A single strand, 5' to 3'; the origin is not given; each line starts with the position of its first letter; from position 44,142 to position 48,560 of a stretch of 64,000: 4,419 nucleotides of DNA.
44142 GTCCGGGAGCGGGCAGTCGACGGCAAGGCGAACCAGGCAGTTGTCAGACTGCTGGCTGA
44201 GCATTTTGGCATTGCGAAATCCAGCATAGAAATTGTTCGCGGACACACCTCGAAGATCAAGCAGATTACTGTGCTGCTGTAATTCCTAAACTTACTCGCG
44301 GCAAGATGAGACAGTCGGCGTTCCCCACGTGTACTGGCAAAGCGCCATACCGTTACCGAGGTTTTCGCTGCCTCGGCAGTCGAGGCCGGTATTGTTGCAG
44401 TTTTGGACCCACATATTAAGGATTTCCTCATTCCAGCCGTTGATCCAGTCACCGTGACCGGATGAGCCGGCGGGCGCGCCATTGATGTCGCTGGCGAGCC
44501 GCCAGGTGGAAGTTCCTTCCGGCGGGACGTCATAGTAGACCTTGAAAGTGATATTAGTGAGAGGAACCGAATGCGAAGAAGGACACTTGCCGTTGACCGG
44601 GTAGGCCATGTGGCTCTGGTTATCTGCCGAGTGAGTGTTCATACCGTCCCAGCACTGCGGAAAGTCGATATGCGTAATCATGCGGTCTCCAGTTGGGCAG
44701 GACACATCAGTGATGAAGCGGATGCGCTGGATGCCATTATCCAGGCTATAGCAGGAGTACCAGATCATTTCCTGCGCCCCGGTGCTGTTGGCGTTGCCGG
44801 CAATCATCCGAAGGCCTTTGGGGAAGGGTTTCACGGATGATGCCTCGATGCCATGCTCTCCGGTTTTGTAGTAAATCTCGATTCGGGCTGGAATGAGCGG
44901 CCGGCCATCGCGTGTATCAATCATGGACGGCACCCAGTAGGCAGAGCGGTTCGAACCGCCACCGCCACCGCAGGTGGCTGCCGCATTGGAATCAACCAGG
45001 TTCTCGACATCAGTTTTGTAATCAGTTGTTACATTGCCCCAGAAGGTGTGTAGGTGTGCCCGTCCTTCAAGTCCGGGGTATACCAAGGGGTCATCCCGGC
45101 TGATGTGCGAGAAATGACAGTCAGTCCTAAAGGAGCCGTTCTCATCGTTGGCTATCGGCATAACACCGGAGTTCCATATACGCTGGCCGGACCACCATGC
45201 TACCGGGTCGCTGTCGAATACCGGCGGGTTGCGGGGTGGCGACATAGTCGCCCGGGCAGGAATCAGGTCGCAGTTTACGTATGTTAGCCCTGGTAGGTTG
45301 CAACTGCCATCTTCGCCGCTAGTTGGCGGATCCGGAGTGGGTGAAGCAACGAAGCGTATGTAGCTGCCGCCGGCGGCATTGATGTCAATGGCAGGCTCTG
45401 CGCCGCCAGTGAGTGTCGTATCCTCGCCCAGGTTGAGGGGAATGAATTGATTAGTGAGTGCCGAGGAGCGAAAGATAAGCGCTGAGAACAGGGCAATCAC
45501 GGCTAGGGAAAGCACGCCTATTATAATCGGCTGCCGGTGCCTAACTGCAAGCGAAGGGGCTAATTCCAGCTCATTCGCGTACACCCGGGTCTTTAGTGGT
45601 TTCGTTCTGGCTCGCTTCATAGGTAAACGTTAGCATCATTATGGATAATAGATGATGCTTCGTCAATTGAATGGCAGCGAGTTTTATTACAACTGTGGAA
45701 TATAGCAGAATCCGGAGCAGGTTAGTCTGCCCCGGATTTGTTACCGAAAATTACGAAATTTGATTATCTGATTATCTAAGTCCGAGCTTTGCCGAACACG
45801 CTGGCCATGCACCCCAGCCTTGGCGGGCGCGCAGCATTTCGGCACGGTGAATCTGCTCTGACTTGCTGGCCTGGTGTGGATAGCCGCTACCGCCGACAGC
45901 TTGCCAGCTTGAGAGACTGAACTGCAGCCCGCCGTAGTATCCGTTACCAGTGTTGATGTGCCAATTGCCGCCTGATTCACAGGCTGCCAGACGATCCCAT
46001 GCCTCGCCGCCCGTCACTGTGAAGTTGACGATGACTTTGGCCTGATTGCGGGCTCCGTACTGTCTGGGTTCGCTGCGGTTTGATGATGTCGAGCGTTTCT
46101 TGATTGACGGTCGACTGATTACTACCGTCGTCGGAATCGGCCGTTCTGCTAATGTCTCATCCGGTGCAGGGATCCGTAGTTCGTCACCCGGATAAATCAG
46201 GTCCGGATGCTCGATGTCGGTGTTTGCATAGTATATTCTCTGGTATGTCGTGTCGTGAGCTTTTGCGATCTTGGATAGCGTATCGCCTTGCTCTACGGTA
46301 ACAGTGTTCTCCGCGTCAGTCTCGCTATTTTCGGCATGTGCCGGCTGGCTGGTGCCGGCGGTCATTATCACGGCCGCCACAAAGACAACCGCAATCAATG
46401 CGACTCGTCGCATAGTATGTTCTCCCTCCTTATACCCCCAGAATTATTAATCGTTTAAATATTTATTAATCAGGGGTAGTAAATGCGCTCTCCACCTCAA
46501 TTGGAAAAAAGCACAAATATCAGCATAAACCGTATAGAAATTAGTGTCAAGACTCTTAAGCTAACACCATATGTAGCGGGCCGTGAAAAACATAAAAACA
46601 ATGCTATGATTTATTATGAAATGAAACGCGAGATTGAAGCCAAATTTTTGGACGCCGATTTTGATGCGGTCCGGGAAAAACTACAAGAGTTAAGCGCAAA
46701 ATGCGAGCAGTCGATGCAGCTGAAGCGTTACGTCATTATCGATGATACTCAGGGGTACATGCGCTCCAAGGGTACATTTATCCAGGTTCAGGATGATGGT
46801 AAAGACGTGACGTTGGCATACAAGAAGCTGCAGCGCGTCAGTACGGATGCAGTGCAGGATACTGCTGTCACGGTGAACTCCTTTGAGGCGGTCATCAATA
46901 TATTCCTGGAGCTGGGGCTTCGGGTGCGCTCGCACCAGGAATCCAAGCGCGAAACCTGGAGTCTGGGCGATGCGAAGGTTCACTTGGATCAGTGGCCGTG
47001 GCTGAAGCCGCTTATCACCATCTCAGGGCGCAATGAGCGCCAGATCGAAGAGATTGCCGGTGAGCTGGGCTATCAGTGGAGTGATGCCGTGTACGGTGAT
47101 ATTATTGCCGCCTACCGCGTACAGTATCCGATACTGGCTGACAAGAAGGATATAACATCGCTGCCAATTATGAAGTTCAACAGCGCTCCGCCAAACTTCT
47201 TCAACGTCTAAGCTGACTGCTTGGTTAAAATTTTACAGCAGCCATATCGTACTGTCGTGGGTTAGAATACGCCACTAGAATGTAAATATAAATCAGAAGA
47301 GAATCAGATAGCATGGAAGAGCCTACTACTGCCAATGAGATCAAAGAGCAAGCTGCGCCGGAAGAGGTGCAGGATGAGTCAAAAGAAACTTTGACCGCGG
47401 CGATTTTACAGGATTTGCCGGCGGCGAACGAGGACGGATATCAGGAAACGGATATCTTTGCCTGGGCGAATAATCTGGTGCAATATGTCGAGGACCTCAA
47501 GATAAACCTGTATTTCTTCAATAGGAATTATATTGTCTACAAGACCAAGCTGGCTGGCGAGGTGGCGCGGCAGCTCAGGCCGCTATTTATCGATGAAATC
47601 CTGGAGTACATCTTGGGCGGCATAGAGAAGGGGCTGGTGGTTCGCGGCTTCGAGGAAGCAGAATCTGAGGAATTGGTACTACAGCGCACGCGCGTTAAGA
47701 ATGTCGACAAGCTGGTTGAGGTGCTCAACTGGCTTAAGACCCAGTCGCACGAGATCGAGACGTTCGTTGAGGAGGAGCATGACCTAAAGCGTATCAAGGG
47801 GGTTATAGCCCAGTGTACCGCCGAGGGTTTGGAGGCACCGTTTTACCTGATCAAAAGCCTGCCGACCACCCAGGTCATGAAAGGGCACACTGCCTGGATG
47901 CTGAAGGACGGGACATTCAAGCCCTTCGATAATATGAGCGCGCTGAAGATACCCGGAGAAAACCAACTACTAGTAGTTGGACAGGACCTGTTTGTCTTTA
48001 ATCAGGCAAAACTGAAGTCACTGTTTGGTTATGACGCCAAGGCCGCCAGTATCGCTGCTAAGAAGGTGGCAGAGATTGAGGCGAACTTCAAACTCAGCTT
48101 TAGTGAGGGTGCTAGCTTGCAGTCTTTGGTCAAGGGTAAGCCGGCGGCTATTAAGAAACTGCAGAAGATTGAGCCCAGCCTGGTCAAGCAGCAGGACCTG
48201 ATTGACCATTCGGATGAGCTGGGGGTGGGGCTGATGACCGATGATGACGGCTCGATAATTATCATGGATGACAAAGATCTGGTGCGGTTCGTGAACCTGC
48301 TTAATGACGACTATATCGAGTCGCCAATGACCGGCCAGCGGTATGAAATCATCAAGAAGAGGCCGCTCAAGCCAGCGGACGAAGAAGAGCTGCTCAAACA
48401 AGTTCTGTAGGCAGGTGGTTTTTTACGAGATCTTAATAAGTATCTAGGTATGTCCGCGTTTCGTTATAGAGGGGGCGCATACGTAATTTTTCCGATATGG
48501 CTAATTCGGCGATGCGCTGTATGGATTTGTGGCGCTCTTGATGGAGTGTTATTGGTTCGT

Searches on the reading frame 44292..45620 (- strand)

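Call 42: search_protein_families(library=pfam, proteins=[window:44292-45620:-], max_evalue=0.001)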
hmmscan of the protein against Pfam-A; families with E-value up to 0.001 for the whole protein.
window:44292-45620:- (442 aa): 1 family
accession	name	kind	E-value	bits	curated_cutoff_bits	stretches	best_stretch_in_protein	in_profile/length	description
PF09362.15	DUF1996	-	6.1e-42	144.7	27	1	177-396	1-237/237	Domain of unknown function (DUF1996)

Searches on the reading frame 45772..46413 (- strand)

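Call 42: search_protein_families(library=pfam, proteins=[window:45772-46413:-], max_evalue=0.001)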
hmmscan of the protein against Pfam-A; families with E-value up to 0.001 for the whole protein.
window:45772-46413:- (213 aa): 2 families
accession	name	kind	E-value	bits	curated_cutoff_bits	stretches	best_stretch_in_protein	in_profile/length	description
PF06737.19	Transglycosylas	-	1.3e-31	109.5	27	1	137-206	5-77/77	Transglycosylase-like domain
PF01476.26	LysM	-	1.4e-12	47.7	20.9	1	39-82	2-43/43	LysM domain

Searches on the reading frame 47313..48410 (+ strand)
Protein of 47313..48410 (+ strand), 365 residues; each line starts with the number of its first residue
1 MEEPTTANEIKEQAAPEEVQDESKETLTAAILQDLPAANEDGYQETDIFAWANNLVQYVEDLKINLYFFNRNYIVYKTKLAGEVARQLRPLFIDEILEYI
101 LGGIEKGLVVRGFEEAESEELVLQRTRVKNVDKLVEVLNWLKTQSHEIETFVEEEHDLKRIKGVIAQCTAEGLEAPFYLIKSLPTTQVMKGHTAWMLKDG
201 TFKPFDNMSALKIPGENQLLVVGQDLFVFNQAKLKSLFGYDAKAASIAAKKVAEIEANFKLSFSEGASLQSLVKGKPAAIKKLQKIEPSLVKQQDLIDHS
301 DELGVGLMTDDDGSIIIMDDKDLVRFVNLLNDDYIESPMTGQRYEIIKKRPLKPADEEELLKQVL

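Call 51: search_protein_families(library=pfam, proteins=[window:47313-48410:+], max_evalue=0.0001)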
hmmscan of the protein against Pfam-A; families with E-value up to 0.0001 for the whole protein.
window:47313-48410:+ (365 aa): 1 family
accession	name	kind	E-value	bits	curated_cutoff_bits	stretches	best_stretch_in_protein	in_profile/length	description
PF16162.10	KwaB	-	3.4e-14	53.7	26.3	1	183-340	25-186/186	Kiwa protein KwaB-like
